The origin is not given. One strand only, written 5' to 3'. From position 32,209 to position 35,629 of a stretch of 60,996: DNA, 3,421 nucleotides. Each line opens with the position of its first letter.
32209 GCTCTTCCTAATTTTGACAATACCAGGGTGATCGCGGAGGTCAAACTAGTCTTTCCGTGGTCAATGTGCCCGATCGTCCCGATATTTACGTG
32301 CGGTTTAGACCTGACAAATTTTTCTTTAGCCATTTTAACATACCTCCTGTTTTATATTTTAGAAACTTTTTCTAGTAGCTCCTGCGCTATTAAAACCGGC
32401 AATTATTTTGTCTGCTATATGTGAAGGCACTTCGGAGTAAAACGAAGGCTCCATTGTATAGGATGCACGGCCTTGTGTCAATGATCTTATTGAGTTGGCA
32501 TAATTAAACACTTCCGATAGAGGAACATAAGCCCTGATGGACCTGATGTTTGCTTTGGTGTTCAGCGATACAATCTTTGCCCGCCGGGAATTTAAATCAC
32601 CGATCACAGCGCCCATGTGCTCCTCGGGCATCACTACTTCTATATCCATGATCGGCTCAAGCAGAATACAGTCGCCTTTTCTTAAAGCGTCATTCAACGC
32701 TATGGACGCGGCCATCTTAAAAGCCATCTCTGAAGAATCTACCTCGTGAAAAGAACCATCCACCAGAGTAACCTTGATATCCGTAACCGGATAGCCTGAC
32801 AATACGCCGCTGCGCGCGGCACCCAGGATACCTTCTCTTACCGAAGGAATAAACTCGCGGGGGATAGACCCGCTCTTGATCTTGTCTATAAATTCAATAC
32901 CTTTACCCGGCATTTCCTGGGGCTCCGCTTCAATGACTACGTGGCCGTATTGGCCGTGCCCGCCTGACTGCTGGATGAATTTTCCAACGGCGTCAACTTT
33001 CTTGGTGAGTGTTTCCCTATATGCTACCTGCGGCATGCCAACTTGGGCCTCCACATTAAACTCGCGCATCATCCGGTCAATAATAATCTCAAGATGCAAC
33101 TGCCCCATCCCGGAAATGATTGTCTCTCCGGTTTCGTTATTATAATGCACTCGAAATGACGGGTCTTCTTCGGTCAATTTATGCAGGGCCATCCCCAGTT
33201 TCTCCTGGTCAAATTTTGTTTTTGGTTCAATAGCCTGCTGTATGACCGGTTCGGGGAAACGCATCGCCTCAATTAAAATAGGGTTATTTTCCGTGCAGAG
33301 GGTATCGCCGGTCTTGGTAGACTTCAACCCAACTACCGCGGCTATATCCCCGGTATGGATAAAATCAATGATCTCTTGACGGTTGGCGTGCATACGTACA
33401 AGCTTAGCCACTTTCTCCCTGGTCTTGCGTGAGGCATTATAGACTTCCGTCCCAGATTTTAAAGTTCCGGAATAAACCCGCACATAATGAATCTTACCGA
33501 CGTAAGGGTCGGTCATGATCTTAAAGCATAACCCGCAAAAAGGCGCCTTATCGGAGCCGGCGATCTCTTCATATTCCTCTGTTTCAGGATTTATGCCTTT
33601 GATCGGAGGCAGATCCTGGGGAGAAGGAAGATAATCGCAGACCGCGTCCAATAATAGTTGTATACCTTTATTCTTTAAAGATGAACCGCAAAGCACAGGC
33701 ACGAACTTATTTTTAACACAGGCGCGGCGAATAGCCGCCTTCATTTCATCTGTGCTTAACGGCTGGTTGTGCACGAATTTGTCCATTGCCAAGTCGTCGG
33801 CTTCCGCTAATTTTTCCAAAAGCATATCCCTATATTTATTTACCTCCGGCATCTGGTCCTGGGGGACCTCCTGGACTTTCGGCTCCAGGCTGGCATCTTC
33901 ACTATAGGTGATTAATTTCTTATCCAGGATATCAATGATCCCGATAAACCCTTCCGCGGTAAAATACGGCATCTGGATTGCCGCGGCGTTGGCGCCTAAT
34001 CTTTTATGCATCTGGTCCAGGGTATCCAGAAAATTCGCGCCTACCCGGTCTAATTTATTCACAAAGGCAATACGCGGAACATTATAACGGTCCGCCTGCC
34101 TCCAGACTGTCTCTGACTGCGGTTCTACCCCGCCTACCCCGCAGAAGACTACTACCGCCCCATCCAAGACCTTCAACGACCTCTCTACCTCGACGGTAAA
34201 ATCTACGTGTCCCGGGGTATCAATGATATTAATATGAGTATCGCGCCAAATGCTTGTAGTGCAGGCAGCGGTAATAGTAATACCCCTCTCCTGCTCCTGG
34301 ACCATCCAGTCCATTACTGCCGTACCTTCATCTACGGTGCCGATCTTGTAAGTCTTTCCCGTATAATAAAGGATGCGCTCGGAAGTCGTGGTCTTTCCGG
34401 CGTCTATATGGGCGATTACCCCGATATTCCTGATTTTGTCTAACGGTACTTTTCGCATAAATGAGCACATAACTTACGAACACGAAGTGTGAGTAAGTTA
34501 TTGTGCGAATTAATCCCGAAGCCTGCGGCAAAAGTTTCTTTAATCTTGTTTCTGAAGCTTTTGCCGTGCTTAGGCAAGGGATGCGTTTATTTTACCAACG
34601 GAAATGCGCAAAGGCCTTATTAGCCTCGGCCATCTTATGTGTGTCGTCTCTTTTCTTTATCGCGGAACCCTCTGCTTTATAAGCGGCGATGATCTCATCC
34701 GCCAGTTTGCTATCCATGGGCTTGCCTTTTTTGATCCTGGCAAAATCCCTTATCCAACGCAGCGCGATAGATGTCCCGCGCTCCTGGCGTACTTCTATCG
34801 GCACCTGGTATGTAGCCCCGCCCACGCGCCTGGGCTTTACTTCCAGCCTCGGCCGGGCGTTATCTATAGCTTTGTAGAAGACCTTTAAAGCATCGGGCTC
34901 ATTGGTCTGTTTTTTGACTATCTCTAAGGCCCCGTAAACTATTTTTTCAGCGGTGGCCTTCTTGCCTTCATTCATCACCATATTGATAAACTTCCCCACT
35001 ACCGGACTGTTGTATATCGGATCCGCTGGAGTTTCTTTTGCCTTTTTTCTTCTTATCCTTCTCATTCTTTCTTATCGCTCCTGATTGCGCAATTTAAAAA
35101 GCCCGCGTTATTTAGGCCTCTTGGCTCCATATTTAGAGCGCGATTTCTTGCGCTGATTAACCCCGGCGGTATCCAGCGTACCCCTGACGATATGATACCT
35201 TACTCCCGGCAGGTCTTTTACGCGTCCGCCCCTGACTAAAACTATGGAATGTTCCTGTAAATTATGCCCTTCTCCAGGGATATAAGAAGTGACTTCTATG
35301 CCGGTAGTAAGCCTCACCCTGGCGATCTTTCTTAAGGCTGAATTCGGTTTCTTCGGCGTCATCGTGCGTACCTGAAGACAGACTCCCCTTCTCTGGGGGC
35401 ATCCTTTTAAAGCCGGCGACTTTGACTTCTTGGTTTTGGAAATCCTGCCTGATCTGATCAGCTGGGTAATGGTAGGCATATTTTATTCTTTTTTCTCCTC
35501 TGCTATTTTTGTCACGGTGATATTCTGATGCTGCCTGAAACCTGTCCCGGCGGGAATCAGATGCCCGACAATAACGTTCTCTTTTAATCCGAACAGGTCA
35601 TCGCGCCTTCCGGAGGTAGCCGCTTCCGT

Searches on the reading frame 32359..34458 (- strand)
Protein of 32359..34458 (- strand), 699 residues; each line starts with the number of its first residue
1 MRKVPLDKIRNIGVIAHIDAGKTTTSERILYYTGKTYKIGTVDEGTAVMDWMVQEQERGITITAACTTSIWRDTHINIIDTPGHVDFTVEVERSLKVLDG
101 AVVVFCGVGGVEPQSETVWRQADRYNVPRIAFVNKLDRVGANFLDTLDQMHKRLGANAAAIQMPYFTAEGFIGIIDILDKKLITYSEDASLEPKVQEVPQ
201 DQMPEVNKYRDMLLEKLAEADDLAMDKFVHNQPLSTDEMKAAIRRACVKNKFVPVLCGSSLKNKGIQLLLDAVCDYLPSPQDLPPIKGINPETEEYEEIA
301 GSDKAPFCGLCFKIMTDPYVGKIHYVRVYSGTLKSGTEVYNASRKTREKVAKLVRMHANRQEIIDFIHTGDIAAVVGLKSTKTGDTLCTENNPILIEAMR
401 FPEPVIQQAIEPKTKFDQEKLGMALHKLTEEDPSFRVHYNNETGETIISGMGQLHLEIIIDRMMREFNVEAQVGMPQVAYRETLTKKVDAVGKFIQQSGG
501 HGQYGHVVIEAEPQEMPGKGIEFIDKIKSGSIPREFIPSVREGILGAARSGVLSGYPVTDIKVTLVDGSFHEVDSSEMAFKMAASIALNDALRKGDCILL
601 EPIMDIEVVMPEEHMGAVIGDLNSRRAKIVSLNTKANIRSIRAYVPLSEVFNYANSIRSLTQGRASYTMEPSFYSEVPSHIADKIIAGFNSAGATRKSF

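Call 84: search_protein_families(library=pfam, proteins=[window:32359-34458:-], max_evalue=0.0001)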
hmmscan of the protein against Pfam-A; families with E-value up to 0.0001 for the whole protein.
window:32359-34458:- (699 aa): 7 families
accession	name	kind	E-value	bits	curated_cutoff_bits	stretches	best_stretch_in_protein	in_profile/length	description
PF00009.33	GTP_EFTU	-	1.2e-63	214.6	26.5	1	8-279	2-188/188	Elongation factor Tu GTP binding domain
PF03764.24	EFG_IV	-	1.9e-43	147.5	24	1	476-595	1-120/121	Elongation factor G, domain IV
PF14492.12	EFG_III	-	2.7e-33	114.3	27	1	401-474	1-74/75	Elongation Factor G, domain III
PF00679.30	EFG_C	-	1.3e-25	89.7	27.9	1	599-684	2-88/89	Elongation factor G C-terminus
PF22042.2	EF-G_D2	-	3.1e-17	62.9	27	1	306-389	1-83/84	Elongation factor G domain 2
PF03144.31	GTP_EFTU_D2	-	1.2e-15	58.2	30.3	1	321-388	1-73/73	Elongation factor Tu domain 2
PF16658.11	RF3_C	-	3.3e-06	27.4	40.1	1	407-487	12-92/132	Class II release factor RF3, C-terminal domain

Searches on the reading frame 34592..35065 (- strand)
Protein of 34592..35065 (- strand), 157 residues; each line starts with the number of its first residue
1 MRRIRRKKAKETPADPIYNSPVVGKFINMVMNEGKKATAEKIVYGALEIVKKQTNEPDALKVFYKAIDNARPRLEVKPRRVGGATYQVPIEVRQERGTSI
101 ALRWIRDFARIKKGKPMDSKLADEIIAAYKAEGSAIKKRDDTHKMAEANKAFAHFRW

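Call 84: search_protein_families(library=pfam, proteins=[window:34592-35065:-], max_evalue=0.0001)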
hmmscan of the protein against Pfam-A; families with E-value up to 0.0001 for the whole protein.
window:34592-35065:- (157 aa): 1 family
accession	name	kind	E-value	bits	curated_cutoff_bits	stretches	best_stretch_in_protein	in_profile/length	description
PF00177.27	Ribosomal_S7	-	1.7e-58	196.9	24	1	5-150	4-148/148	Ribosomal protein S7p/S5e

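Call 94: find_homologous_proteins(query=window:34592-35065:-, max_evalue=1e-40)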
Query window:34592-35065:- (157 aa): 7340 proteins with E <= 1e-40 among 8000 candidates; the best 120 are listed.
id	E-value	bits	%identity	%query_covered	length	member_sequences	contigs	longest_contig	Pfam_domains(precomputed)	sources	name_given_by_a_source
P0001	1.6e-96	338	100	100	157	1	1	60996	PF00177.28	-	-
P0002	8.7e-92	323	95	100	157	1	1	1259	PF00177.28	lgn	-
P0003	1.6e-78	280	82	100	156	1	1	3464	PF00177.28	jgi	-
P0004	2.2e-78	279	83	98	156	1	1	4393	PF00177.28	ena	-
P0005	2.7e-78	279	83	100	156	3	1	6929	PF00177.28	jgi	-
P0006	2.8e-78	279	85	98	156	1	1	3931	PF00177.28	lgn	-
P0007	6.0e-78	278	83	100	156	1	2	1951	PF00177.28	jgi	-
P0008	6.1e-78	278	83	100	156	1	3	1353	PF00177.28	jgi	jgi:small subunit ribosomal protein S7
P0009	9.5e-78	277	84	100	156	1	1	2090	PF00177.28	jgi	-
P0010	1.0e-77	277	83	100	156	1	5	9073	PF00177.28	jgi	jgi:small subunit ribosomal protein S7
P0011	1.1e-77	277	83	100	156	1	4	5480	PF00177.28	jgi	jgi:small subunit ribosomal protein S7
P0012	1.1e-77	277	82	100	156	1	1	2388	PF00177.28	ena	-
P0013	1.3e-77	277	82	98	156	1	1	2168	PF00177.28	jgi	jgi:small subunit ribosomal protein S7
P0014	4.3e-77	275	82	100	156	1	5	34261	PF00177.28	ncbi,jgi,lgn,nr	ncbi:MAG: 30S ribosomal protein S7 [Candidatus Omnitrophica bacterium]|nr:30S ribosomal protein S7 [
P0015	4.8e-77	275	84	100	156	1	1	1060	PF00177.28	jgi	jgi:small subunit ribosomal protein S7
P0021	8.0e-77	274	82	98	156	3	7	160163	PF00177.28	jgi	jgi:small subunit ribosomal protein S7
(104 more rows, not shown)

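Call 95: find_encoding_contigs(protein=P0002, flank=3000, max_places=5)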
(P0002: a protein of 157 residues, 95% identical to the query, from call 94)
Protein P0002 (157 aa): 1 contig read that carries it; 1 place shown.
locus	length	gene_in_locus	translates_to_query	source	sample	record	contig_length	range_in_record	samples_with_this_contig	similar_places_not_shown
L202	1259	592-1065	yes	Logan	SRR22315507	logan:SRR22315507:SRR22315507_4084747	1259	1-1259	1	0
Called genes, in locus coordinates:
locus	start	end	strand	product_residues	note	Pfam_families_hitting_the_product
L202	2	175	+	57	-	?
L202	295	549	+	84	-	PF00164:Ribosom_S12_S23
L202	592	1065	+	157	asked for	PF00177:Ribosomal_S7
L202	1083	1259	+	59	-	?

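Call 96: find_encoding_contigs(protein=P0021, flank=3000, max_places=10)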
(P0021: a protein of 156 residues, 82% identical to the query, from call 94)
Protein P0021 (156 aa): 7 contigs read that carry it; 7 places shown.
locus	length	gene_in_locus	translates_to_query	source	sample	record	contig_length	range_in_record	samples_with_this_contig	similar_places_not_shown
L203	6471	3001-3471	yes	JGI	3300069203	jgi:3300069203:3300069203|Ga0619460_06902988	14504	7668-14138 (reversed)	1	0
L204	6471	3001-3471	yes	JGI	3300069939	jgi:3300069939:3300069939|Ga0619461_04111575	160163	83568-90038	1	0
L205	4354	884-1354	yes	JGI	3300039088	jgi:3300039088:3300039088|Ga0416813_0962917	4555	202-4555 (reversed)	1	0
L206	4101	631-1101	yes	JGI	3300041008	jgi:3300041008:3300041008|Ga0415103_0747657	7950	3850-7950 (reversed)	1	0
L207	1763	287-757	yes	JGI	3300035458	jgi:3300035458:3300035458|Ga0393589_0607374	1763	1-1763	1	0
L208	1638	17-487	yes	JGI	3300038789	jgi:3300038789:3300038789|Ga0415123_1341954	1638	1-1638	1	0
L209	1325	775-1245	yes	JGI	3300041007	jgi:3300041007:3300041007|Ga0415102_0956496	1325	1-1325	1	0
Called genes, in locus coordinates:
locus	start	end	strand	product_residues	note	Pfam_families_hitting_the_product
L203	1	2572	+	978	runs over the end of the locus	?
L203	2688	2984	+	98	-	PF00164:Ribosom_S12_S23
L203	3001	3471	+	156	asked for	PF00177:Ribosomal_S7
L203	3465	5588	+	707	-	PF00009:GTP_EFTU, PF22042:EF-G_D2, PF03144:GTP_EFTU_D2, PF14492:EFG_III, PF16658:RF3_C (weak), PF03764:EFG_IV, PF00679:EFG_C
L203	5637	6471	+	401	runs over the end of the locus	PF00009:GTP_EFTU, PF03144:GTP_EFTU_D2, PF03143:GTP_EFTU_D3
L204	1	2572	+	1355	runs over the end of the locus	PF01551:Peptidase_M23 (faint), PF04997:RNA_pol_Rpb1_1, PF21668:RPOC_hybrid (faint), PF00623:RNA_pol_Rpb1_2, PF04983:RNA_pol_Rpb1_3, PF05000:RNA_pol_Rpb1_4, PF04998:RNA_pol_Rpb1_5, PF01333:Apocytochr_F_C (faint)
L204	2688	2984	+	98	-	PF00164:Ribosom_S12_S23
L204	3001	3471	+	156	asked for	PF00177:Ribosomal_S7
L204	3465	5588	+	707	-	PF00009:GTP_EFTU, PF22042:EF-G_D2, PF03144:GTP_EFTU_D2, PF14492:EFG_III, PF16658:RF3_C (weak), PF03764:EFG_IV, PF00679:EFG_C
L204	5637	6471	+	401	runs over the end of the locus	PF00009:GTP_EFTU, PF03144:GTP_EFTU_D2, PF03143:GTP_EFTU_D3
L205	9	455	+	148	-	-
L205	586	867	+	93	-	PF00164:Ribosom_S12_S23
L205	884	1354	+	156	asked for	PF00177:Ribosomal_S7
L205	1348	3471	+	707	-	PF00009:GTP_EFTU, PF22042:EF-G_D2, PF03144:GTP_EFTU_D2, PF14492:EFG_III, PF16658:RF3_C (weak), PF03764:EFG_IV, PF00679:EFG_C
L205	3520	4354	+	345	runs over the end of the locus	?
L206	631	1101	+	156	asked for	PF00177:Ribosomal_S7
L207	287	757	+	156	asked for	PF00177:Ribosomal_S7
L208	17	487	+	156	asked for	PF00177:Ribosomal_S7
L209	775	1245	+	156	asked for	PF00177:Ribosomal_S7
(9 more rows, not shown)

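Call 97: find_encoding_contigs(protein=P0010, flank=3000, max_places=10)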
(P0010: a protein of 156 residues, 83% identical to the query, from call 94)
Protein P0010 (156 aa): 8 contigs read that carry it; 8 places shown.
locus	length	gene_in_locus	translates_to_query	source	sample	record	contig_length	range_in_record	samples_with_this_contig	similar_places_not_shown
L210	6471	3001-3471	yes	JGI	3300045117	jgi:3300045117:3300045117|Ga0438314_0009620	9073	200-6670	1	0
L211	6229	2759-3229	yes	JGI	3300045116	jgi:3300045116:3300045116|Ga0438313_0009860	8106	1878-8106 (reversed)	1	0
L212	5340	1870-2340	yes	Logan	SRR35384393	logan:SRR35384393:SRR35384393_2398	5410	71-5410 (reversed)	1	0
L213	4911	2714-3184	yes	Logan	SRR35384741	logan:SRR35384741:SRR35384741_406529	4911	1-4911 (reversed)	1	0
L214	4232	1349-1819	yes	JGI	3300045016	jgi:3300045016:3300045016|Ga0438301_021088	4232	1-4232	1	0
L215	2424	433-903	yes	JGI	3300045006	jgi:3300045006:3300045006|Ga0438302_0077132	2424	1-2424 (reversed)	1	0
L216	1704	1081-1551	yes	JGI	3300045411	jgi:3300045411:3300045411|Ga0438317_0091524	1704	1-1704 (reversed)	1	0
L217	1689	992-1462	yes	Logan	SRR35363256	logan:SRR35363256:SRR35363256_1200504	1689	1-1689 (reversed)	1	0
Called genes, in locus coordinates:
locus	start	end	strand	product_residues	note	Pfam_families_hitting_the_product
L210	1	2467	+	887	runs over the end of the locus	?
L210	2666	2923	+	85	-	PF00164:Ribosom_S12_S23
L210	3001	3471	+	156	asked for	PF00177:Ribosomal_S7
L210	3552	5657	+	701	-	PF00009:GTP_EFTU, PF03144:GTP_EFTU_D2, PF22042:EF-G_D2, PF14492:EFG_III, PF16658:RF3_C (weak), PF03764:EFG_IV, PF00679:EFG_C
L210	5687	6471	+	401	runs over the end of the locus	PF00009:GTP_EFTU, PF03144:GTP_EFTU_D2, PF03143:GTP_EFTU_D3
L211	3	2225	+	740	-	?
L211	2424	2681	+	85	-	PF00164:Ribosom_S12_S23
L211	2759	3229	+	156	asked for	PF00177:Ribosomal_S7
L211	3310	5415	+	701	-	PF00009:GTP_EFTU, PF03144:GTP_EFTU_D2, PF22042:EF-G_D2, PF14492:EFG_III, PF16658:RF3_C (weak), PF03764:EFG_IV, PF00679:EFG_C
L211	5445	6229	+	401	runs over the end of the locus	PF00009:GTP_EFTU, PF03144:GTP_EFTU_D2, PF03143:GTP_EFTU_D3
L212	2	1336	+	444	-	?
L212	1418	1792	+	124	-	PF00164:Ribosom_S12_S23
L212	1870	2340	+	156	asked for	PF00177:Ribosomal_S7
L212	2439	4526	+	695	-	PF00009:GTP_EFTU, PF03144:GTP_EFTU_D2, PF22042:EF-G_D2, PF14492:EFG_III, PF16658:RF3_C (weak), PF03764:EFG_IV, PF00679:EFG_C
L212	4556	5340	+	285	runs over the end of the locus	?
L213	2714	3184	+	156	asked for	PF00177:Ribosomal_S7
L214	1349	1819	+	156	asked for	PF00177:Ribosomal_S7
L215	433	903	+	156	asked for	PF00177:Ribosomal_S7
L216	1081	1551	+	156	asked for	PF00177:Ribosomal_S7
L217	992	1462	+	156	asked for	PF00177:Ribosomal_S7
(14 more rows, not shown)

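Call 98: find_encoding_contigs(protein=P0014, flank=3000, max_places=10)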
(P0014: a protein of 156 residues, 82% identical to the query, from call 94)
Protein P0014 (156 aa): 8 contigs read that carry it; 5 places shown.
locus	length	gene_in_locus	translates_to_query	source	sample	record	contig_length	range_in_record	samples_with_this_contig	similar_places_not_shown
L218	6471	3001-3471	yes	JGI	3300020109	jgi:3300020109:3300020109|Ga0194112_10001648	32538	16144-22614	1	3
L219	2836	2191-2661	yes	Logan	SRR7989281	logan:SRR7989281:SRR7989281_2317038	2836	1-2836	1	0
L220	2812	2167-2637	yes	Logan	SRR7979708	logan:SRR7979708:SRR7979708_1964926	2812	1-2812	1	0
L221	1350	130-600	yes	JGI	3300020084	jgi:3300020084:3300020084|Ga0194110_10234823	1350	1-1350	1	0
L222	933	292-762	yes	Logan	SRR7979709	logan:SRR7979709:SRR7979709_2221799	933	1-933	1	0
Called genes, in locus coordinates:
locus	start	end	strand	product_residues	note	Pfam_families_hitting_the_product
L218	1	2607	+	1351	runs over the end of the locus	PF04997:RNA_pol_Rpb1_1, PF00623:RNA_pol_Rpb1_2, PF04983:RNA_pol_Rpb1_3, PF05000:RNA_pol_Rpb1_4, PF04998:RNA_pol_Rpb1_5, PF21668:RPOC_hybrid (faint)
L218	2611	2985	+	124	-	PF00164:Ribosom_S12_S23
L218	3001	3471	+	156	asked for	PF00177:Ribosomal_S7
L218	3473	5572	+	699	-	PF00009:GTP_EFTU, PF22042:EF-G_D2, PF03144:GTP_EFTU_D2, PF14492:EFG_III, PF03764:EFG_IV, PF00679:EFG_C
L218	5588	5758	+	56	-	-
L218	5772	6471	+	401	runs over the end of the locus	PF00009:GTP_EFTU, PF03144:GTP_EFTU_D2, PF03143:GTP_EFTU_D3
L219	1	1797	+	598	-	?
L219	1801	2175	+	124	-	PF00164:Ribosom_S12_S23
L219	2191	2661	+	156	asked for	PF00177:Ribosomal_S7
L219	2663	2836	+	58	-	?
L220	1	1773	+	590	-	?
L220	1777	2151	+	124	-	PF00164:Ribosom_S12_S23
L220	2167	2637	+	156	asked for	PF00177:Ribosomal_S7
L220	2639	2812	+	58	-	?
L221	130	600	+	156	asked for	PF00177:Ribosomal_S7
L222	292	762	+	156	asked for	PF00177:Ribosomal_S7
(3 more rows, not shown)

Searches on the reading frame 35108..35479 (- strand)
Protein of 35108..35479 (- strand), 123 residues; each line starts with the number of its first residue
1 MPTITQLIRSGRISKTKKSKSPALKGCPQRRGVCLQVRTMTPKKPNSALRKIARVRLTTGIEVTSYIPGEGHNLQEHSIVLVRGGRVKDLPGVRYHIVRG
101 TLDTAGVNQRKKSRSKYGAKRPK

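Call 49: find_encoding_contigs(protein=window:35108-35479:-, flank=4000, max_places=10)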
Protein window:35108-35479:- (123 aa): no gene with exactly this product is on record in the collection.
